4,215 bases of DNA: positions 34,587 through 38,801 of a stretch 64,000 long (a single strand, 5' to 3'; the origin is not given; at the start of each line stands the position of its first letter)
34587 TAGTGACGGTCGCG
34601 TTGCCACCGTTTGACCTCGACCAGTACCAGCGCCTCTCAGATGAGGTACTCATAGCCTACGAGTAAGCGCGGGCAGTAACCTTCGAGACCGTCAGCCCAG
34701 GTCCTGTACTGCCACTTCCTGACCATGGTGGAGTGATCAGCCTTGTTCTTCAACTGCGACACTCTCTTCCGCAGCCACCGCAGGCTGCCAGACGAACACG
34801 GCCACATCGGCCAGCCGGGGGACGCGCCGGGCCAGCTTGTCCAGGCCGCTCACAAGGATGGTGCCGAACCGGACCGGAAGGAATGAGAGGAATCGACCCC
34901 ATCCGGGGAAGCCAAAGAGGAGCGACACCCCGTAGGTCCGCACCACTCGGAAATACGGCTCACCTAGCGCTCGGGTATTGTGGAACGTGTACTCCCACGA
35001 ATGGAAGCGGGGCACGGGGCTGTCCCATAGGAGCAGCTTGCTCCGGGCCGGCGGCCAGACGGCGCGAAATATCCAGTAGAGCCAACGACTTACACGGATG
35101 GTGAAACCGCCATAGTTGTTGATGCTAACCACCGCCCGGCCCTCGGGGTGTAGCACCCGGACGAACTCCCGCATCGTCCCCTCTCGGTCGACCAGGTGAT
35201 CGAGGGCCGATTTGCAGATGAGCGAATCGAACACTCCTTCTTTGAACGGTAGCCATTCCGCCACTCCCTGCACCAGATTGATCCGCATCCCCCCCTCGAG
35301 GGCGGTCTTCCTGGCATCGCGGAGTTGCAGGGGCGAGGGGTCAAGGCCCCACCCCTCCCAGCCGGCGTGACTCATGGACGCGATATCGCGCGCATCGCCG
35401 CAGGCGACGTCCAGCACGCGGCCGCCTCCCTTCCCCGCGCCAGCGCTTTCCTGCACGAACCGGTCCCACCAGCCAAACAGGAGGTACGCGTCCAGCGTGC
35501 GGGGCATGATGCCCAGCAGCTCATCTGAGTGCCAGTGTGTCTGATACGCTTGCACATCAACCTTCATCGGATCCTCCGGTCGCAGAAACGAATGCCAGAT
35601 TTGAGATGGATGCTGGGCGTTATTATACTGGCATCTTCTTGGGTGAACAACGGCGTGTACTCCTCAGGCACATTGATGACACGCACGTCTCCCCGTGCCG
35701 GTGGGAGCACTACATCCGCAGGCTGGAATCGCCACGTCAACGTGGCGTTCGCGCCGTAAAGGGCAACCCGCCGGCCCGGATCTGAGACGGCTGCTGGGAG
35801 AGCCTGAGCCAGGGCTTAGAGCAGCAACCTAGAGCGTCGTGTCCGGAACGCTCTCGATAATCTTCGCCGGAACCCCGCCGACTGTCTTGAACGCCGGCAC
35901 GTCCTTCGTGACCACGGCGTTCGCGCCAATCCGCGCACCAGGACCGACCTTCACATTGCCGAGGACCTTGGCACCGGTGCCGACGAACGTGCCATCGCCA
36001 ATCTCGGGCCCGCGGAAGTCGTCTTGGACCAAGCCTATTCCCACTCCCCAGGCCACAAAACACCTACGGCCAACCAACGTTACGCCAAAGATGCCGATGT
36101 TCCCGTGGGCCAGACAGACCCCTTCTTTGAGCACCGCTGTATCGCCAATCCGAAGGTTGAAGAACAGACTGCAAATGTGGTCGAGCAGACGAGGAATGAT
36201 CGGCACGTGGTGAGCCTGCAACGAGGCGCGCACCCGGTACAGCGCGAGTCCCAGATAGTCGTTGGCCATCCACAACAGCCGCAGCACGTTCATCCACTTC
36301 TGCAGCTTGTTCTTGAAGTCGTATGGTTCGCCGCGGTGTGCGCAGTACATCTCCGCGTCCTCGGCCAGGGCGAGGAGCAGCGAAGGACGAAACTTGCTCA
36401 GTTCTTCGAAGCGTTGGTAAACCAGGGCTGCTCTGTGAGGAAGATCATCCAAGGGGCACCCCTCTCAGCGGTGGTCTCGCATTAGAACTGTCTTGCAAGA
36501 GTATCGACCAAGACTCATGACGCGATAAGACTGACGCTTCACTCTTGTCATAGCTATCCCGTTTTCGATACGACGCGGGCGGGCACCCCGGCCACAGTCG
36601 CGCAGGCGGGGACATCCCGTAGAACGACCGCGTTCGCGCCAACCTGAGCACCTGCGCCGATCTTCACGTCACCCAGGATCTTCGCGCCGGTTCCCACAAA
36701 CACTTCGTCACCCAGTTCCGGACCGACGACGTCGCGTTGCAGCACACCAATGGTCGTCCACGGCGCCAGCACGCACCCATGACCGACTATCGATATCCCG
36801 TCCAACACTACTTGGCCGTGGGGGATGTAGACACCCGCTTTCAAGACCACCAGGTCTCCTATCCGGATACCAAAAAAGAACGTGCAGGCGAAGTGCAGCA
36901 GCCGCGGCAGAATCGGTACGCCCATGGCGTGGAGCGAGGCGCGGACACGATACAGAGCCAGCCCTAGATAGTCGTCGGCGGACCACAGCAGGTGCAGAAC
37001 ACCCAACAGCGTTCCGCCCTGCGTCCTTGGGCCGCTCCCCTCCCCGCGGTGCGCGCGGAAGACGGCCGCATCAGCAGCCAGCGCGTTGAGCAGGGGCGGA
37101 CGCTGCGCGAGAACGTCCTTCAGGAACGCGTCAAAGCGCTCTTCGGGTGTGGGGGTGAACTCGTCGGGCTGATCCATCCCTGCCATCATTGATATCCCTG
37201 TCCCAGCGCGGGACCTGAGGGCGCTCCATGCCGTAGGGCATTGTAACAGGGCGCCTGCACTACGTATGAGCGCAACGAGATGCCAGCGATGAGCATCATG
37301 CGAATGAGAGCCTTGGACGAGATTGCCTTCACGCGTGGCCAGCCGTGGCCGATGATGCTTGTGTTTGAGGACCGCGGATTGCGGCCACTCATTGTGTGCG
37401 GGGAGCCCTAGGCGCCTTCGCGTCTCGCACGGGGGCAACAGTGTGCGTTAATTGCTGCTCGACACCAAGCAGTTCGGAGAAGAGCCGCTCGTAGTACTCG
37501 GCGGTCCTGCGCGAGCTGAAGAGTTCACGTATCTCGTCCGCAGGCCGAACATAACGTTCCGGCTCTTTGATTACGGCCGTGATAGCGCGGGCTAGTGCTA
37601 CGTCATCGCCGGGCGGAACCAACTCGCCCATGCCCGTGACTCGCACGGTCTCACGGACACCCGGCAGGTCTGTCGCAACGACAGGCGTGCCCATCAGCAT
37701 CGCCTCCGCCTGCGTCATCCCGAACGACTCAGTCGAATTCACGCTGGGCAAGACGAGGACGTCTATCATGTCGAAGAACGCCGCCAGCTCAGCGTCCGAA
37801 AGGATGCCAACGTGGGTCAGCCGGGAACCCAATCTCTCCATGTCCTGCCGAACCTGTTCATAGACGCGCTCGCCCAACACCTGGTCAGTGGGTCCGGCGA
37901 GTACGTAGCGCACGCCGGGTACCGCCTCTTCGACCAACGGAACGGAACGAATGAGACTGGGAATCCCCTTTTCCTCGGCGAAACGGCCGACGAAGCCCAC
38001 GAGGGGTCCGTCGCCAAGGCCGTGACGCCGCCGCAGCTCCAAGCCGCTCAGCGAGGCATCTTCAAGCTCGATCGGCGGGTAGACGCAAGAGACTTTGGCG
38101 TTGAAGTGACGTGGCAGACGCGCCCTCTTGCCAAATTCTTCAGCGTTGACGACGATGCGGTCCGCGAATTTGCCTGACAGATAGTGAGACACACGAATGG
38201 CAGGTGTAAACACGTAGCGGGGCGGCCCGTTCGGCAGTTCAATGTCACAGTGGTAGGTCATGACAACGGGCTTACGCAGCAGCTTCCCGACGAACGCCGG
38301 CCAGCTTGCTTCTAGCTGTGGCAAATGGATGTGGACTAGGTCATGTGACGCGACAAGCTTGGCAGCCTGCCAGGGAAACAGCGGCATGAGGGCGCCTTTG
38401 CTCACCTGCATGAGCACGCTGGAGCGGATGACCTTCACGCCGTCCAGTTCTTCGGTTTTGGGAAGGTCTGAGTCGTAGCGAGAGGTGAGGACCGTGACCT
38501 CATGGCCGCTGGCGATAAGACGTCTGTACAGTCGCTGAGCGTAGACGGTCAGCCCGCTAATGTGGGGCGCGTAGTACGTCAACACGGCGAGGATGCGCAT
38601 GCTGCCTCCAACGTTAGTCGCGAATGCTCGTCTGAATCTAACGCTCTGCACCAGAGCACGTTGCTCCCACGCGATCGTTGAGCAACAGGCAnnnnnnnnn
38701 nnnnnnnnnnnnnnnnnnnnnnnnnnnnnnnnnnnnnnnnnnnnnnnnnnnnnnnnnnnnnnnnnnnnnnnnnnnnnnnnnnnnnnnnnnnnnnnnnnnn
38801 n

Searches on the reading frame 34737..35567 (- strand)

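Call 51: search_protein_families(library=pfam, proteins=[window:34737-35567:-])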
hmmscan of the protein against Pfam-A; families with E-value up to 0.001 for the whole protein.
window:34737-35567:- (276 aa): 7 families
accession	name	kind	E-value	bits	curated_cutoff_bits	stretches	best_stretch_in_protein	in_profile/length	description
PF08241.18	Methyltransf_11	-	1.8e-17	64.2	21.2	1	52-146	1-94/95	Methyltransferase domain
PF13649.12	Methyltransf_25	-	2.5e-16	60.6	27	1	51-143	1-97/97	Methyltransferase domain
PF13847.12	Methyltransf_31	-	6.2e-12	45.9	27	1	47-148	3-110/145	Methyltransferase domain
PF01209.24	Ubie_methyltran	-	1.2e-10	41.6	20.1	1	33-147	34-151/233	ubiE/COQ5 methyltransferase family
PF08242.18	Methyltransf_12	-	2.2e-09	38.3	30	1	52-144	1-97/98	Methyltransferase domain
PF13489.12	Methyltransf_23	-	2.4e-09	37.6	27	1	34-187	9-138/164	Methyltransferase domain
PF07021.18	MetW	-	0.00073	19.7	21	0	46-159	12-119/193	Methionine biosynthesis protein MetW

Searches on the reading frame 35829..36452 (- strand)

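Call 25: search_protein_families(library=pfam, proteins=[window:35829-36452:-])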
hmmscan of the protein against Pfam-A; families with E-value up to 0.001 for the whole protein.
window:35829-36452:- (207 aa): 1 family
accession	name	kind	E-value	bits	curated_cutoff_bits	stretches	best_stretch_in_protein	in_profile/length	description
PF00132.30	Hexapep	-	7.6e-10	38.5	27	1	149-183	2-36/36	Bacterial transferase hexapeptide (six repeats)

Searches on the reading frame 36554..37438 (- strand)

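Call 51: search_protein_families(library=pfam, proteins=[window:36554-37438:-])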
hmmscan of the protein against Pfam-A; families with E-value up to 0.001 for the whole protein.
window:36554-37438:- (294 aa): 1 family
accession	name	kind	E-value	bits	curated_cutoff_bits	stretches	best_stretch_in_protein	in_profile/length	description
PF00132.30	Hexapep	-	2.8e-11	43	27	1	240-273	2-35/36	Bacterial transferase hexapeptide (six repeats)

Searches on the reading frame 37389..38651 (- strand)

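Call 51: search_protein_families(library=pfam, proteins=[window:37389-38651:-])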
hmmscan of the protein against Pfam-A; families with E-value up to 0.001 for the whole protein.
window:37389-38651:- (420 aa): 5 families
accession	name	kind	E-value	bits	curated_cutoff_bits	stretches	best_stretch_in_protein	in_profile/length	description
PF00534.26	Glycos_transf_1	-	9.1e-28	97.4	26.4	1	206-374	5-169/172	Glycosyl transferases group 1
PF13692.12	Glyco_trans_1_4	-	1.2e-26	94.1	27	1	216-362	2-141/142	Glycosyl transferases group 1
PF13439.12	Glyco_transf_4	-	1.4e-18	67.9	28.5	1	32-197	2-169/170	Glycosyltransferase Family 4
PF13579.12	Glyco_trans_4_4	-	2.7e-17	64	29.7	1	32-178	1-143/158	Glycosyl transferase 4-like domain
PF20706.3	GT4-conflict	-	5.9e-09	35.8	26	1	220-383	202-377/385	Family 4 Glycosyltransferase in conflict systems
